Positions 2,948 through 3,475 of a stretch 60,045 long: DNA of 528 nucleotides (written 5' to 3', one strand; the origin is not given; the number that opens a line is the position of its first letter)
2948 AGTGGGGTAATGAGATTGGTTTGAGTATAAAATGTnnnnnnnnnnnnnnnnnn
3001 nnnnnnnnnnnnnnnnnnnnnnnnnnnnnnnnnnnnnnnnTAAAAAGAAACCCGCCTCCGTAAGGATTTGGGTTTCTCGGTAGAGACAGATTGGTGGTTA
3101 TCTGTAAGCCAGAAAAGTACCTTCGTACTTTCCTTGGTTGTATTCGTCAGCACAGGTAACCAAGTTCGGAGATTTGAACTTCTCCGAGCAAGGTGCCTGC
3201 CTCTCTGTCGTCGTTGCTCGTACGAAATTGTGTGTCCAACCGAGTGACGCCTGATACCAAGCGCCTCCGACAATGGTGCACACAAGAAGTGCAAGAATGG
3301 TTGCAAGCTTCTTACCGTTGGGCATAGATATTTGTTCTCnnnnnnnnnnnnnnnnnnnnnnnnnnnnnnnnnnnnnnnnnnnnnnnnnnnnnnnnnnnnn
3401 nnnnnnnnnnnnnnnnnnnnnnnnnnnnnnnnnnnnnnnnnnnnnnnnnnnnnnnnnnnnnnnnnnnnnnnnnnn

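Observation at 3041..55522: About ten GC-rich, SD-bearing 'moron-like' transcription units embedded in an SD-less AT-rich housekeeping backbone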

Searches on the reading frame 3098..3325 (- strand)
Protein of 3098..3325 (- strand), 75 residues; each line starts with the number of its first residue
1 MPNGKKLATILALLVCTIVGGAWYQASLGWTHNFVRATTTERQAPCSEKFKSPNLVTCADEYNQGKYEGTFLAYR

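Call 11: search_protein_families(library=pfam, max_evalue=0.1, proteins=[window:3098-3325:-])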
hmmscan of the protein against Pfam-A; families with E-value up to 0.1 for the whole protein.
window:3098-3325:- (75 aa): 1 family
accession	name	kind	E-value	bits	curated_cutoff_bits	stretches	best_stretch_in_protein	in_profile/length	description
PF08570.15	DUF1761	-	0.043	14.5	31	1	7-48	1-40/123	Protein of unknown function (DUF1761)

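Call 19: list_cluster_members(proteins=[window:3098-3325:-, window:10822-11142:-, window:19391-19843:-, window:19091-19246:-, window:36207-36521:-, window:35605-35991:-, window:40518-40922:-, window:40245-40421:-, window:47270-47605:+, window:54473-55474:-])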
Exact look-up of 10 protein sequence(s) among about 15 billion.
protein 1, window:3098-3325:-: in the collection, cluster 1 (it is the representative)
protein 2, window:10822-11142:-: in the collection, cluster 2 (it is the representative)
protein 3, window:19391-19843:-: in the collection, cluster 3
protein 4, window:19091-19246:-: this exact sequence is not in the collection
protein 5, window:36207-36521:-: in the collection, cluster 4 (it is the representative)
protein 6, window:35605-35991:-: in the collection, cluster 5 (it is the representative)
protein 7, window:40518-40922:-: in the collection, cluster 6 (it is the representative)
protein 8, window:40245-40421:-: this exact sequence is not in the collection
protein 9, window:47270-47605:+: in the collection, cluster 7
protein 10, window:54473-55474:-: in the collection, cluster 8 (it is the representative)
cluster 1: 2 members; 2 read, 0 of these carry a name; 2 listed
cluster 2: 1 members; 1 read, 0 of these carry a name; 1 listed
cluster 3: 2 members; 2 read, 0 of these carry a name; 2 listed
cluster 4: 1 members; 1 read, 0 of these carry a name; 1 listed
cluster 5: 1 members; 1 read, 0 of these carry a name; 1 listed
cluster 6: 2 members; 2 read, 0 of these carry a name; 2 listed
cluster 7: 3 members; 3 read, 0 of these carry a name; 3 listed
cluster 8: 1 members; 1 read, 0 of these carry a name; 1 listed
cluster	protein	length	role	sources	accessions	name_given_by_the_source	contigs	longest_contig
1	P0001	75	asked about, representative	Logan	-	-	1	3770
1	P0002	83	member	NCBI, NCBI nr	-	-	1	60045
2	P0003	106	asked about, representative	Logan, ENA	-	-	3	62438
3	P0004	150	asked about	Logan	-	-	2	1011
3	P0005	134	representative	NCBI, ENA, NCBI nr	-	-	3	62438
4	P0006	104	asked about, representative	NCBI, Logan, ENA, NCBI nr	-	-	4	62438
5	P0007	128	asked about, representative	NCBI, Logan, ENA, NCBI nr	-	-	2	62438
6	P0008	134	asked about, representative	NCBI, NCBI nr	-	-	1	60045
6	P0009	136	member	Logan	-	-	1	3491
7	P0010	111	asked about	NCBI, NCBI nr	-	-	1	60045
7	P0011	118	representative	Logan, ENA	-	-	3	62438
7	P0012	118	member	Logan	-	-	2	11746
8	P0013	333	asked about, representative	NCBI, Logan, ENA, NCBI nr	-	-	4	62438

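Call 32: search_protein_families(library=phrogs, max_evalue=0.01, proteins=[window:3098-3325:-])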
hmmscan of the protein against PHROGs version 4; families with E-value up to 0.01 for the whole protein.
window:3098-3325:- (75 aa): 0 families

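Call 33: search_protein_families(library=ncbifam, max_evalue=0.01, proteins=[window:3098-3325:-])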
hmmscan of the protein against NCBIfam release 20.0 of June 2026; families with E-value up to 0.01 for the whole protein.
window:3098-3325:- (75 aa): 0 families
